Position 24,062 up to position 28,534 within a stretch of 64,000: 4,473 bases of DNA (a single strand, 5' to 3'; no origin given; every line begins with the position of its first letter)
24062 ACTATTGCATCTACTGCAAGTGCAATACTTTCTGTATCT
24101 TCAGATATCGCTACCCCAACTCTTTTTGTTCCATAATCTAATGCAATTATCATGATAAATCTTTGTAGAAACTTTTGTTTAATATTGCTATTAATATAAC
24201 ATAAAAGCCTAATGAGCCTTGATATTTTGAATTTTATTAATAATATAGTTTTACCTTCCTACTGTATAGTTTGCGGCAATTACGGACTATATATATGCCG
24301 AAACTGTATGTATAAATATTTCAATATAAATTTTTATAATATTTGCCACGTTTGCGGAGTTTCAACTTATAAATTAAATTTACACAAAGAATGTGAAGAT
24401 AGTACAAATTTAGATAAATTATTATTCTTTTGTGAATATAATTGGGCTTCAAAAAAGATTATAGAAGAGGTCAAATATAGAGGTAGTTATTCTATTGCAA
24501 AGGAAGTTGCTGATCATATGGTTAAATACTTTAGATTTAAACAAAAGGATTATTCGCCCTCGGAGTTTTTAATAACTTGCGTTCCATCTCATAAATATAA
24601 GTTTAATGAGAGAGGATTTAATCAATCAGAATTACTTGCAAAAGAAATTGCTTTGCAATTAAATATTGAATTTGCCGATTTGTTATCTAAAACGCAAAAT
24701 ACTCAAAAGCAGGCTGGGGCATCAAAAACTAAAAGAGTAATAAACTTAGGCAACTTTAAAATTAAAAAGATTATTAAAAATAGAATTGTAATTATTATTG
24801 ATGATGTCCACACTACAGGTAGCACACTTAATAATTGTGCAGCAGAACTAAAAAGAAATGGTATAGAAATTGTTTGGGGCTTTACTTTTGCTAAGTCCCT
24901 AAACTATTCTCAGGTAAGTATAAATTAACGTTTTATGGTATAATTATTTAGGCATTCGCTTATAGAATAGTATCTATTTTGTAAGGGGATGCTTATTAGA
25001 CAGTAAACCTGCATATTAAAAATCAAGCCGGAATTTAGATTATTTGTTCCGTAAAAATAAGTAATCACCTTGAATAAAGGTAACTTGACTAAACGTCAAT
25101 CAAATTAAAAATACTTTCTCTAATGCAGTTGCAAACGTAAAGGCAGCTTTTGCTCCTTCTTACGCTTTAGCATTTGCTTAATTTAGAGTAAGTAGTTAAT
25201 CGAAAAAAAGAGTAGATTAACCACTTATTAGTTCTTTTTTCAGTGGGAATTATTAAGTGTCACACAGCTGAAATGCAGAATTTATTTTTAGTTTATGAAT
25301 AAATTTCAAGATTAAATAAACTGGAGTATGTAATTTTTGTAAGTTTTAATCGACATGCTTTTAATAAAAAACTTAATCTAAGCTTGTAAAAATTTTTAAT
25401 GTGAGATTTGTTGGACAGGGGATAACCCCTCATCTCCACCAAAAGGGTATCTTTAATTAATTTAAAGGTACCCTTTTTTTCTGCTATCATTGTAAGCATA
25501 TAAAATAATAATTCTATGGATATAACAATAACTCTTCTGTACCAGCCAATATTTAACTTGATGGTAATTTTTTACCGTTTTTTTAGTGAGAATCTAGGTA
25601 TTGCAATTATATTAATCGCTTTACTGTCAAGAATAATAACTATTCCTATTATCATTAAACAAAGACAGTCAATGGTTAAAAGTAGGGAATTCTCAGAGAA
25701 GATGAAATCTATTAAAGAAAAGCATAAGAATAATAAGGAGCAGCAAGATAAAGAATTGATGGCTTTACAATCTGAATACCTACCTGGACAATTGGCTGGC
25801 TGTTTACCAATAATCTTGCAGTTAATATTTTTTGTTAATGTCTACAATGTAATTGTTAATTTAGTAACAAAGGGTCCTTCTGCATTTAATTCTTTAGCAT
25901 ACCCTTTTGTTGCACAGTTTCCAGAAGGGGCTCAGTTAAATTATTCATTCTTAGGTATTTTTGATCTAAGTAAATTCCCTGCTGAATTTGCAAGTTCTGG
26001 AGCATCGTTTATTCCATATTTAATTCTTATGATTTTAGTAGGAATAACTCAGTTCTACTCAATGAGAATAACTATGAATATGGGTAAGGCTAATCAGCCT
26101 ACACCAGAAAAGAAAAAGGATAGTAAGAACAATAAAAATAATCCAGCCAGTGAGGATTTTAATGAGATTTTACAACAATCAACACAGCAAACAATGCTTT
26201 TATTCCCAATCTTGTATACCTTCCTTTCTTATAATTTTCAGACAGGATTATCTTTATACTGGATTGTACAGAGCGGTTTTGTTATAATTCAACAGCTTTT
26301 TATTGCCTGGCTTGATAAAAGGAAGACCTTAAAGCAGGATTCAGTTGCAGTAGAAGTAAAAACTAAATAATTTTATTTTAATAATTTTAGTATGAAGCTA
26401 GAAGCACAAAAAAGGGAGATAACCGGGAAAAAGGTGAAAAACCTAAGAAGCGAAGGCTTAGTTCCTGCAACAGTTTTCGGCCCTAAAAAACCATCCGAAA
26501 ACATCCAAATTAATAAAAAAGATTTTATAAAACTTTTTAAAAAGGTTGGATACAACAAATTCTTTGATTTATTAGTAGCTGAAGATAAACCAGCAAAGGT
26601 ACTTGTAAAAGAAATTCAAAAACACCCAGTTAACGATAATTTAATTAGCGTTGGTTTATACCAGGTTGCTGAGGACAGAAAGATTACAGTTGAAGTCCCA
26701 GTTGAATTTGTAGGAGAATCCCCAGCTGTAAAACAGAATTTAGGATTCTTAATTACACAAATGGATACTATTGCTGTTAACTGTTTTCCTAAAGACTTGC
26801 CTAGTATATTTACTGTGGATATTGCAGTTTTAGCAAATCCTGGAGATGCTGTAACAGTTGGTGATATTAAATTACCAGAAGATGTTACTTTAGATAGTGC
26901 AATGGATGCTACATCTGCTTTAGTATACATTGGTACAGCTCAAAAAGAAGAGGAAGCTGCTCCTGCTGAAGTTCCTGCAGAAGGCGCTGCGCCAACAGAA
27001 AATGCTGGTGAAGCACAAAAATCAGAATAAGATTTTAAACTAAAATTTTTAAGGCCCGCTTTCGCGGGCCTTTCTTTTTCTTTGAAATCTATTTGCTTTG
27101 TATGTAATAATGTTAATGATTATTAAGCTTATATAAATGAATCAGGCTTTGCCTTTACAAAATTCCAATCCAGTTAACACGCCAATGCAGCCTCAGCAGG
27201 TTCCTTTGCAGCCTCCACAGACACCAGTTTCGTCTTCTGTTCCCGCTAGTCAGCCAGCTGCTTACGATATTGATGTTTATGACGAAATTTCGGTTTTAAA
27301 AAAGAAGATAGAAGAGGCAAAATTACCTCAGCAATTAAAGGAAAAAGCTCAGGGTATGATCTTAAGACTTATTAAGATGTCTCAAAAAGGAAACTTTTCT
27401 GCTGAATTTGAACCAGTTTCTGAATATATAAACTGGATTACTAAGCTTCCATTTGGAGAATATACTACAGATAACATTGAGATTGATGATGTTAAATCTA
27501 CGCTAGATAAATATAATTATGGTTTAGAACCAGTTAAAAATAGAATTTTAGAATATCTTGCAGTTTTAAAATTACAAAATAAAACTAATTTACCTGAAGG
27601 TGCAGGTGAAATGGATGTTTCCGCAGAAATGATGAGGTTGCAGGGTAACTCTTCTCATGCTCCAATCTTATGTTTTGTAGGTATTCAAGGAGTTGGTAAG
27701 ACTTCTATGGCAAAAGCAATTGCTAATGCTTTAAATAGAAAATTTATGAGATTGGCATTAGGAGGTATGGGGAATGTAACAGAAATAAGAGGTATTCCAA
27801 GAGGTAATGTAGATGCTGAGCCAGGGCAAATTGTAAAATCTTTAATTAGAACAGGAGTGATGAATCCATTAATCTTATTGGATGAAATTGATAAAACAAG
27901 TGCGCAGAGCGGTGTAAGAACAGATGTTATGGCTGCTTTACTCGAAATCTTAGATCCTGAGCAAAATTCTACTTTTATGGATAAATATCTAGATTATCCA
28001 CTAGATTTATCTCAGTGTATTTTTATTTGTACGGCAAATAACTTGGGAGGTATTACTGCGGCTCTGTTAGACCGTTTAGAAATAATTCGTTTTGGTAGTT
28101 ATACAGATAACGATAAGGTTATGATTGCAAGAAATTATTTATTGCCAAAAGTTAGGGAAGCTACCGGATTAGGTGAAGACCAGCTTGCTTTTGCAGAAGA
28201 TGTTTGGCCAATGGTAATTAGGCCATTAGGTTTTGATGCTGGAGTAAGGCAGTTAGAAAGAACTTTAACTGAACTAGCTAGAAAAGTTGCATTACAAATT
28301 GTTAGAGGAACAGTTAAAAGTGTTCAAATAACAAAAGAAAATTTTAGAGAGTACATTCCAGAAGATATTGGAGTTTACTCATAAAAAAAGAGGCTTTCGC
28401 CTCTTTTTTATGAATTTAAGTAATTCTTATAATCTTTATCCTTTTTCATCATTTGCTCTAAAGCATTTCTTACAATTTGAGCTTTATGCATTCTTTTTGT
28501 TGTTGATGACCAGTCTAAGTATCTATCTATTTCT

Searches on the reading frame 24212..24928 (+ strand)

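Call 24: search_protein_families(library=pfam, proteins=[window:24212-24928:+], max_evalue=0.0001)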
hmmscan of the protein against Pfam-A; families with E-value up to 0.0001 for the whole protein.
window:24212-24928:+ (238 aa): 2 families
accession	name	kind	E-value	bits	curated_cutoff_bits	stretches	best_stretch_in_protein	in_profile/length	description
PF00156.33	Pribosyltran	-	3.7e-09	36.5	26.3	1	139-221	40-118/158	Phosphoribosyl transferase domain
PF18912.6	DZR_2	-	7.3e-06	26.2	27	1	11-61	3-55/56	Double zinc ribbon domain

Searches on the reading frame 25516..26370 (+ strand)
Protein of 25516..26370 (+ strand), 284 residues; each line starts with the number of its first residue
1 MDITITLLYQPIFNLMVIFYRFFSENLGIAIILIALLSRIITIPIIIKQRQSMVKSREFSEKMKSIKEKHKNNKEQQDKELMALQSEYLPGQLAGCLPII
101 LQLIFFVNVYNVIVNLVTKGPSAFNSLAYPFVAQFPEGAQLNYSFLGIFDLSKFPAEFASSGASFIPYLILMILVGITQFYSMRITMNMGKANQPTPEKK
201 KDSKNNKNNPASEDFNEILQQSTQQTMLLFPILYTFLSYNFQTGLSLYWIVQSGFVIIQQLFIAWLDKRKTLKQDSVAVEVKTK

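Call 24: search_protein_families(library=pfam, proteins=[window:25516-26370:+], max_evalue=0.0001)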
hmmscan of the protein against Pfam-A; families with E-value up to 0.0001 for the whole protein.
window:25516-26370:+ (284 aa): 1 family
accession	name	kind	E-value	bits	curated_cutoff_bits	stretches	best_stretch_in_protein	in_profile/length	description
PF02096.25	60KD_IMP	-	3.4e-36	125.1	35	1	28-263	2-161/163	60Kd inner membrane protein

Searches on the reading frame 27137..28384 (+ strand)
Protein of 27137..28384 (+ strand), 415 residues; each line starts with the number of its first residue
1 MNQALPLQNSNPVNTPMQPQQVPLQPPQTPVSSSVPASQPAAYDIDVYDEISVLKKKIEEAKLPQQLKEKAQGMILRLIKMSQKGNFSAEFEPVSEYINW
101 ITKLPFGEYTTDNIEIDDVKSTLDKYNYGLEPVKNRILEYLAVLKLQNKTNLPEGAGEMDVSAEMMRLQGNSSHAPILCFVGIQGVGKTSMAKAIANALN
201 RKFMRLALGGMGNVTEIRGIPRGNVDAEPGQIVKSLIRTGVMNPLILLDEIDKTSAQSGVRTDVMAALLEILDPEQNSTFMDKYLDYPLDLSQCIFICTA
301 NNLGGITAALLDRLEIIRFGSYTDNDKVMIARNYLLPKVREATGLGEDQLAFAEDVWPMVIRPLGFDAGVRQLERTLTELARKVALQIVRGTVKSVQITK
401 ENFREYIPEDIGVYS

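Call 24: search_protein_families(library=pfam, proteins=[window:27137-28384:+], max_evalue=0.0001)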
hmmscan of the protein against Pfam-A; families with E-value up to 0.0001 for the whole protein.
window:27137-28384:+ (415 aa): 4 families
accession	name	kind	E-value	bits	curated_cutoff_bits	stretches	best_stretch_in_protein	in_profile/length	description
PF00004.35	AAA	-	6.7e-20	72.3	21.2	1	178-318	1-127/131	ATPase family associated with various cellular activities (AAA)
PF22667.2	Lon_lid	-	2.2e-10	40.4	27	1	341-394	1-55/57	Lon protease AAA+ ATPase lid domain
PF07724.20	AAA_2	-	2.1e-09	38.1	27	1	179-301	7-124/166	AAA domain (Cdc48 subfamily)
PF07728.20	AAA_5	-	3.3e-05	24.3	22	1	178-313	2-138/139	AAA domain (dynein-related subfamily)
